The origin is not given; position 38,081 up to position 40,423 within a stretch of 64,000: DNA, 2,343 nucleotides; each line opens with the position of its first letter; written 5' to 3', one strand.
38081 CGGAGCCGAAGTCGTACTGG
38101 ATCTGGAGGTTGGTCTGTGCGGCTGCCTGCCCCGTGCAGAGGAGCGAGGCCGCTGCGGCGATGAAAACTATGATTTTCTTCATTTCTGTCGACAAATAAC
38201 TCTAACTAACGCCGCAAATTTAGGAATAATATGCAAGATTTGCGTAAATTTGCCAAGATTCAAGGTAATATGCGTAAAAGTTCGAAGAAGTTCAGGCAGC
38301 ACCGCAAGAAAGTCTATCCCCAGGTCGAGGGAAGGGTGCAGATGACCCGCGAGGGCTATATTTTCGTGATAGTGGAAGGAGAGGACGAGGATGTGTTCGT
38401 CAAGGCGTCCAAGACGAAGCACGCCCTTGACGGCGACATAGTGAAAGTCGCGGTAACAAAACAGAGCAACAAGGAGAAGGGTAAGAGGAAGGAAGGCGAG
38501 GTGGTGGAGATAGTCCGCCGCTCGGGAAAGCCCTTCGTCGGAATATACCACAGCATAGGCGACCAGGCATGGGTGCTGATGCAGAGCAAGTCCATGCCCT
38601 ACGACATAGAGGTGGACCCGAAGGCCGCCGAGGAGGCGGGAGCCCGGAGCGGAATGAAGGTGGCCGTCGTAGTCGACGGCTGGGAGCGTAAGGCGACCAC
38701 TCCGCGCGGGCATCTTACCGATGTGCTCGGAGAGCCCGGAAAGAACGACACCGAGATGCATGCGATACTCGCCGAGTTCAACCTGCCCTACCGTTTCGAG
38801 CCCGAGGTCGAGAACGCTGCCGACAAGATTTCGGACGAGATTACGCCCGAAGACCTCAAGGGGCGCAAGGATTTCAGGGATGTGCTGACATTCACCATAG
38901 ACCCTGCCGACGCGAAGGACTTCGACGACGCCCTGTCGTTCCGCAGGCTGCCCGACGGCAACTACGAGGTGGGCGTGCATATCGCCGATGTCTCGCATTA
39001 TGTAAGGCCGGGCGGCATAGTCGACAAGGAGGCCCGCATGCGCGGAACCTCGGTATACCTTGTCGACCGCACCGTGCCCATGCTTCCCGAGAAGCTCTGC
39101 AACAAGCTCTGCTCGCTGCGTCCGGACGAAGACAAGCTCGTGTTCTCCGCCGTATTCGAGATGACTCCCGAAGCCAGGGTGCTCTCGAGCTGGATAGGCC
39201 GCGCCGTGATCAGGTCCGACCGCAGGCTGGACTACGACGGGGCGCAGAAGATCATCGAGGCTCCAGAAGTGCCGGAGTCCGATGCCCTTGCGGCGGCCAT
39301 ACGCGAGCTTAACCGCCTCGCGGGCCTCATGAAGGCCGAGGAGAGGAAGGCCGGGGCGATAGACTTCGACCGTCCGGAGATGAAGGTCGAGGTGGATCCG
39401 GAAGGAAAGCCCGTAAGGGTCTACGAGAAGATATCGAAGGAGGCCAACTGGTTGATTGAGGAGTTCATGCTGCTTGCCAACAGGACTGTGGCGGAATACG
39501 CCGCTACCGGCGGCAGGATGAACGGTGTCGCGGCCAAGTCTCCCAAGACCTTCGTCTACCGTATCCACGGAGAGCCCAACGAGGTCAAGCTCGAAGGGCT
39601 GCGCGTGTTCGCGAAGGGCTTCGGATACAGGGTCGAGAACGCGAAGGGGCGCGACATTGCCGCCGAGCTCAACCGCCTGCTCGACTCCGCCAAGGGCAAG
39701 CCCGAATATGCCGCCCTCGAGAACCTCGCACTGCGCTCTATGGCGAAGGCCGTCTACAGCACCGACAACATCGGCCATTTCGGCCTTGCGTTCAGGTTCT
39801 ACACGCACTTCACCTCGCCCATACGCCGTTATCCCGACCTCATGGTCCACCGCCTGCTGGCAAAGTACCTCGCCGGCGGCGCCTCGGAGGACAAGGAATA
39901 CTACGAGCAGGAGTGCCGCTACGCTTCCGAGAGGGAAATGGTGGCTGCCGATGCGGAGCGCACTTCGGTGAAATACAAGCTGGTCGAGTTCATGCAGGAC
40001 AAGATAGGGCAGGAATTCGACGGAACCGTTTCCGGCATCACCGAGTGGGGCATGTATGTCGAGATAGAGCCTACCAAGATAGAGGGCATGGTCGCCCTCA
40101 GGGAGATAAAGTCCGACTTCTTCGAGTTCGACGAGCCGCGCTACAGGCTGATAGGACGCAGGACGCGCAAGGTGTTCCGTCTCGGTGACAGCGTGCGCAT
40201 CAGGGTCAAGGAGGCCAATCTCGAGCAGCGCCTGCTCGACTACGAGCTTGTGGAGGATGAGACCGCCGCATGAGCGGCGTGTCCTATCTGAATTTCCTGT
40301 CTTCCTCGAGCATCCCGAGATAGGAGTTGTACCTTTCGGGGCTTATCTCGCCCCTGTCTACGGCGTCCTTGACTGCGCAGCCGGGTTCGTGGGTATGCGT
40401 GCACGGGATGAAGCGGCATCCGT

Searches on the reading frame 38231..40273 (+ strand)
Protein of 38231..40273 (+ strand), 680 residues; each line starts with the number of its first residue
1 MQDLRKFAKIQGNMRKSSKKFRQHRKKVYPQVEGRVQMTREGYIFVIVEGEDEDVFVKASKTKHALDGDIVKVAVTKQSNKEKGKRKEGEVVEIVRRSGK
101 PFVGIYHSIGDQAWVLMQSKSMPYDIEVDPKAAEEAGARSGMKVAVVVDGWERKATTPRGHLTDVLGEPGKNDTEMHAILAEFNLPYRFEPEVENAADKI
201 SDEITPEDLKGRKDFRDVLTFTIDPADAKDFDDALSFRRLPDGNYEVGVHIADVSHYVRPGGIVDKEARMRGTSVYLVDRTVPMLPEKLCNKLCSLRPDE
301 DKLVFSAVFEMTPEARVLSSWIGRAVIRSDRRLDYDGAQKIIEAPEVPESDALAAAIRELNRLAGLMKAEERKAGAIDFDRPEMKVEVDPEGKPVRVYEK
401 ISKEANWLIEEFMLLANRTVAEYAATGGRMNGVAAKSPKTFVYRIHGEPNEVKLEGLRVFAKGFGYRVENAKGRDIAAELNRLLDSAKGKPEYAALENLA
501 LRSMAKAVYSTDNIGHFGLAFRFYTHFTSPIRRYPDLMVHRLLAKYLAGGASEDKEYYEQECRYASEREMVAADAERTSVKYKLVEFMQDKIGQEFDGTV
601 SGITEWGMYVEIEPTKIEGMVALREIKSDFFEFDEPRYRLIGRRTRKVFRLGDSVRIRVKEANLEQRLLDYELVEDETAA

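Call 97: search_protein_families(library=pfam, proteins=[window:38231-40273:+], max_evalue=0.001)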
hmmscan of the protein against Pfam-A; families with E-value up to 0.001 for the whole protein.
window:38231-40273:+ (680 aa): 5 families
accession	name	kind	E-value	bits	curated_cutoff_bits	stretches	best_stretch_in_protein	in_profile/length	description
PF00773.25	RNB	-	1.3e-108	363.6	29.3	1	212-548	1-325/326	RNB domain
PF17876.7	CSD2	-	4.8e-22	78.2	26.2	2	114-189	1-73/74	Cold shock domain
PF08206.17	OB_RNB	-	7.6e-15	54.8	24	1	34-94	1-58/58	Ribonuclease B OB domain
PF17849.7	OB_Dis3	-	2.2e-08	34.5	22.8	1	133-183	26-76/77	Dis3-like cold-shock domain 2 (CSD2)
PF00575.29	S1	-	1.5e-06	28.9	22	1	590-663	2-63/74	S1 RNA binding domain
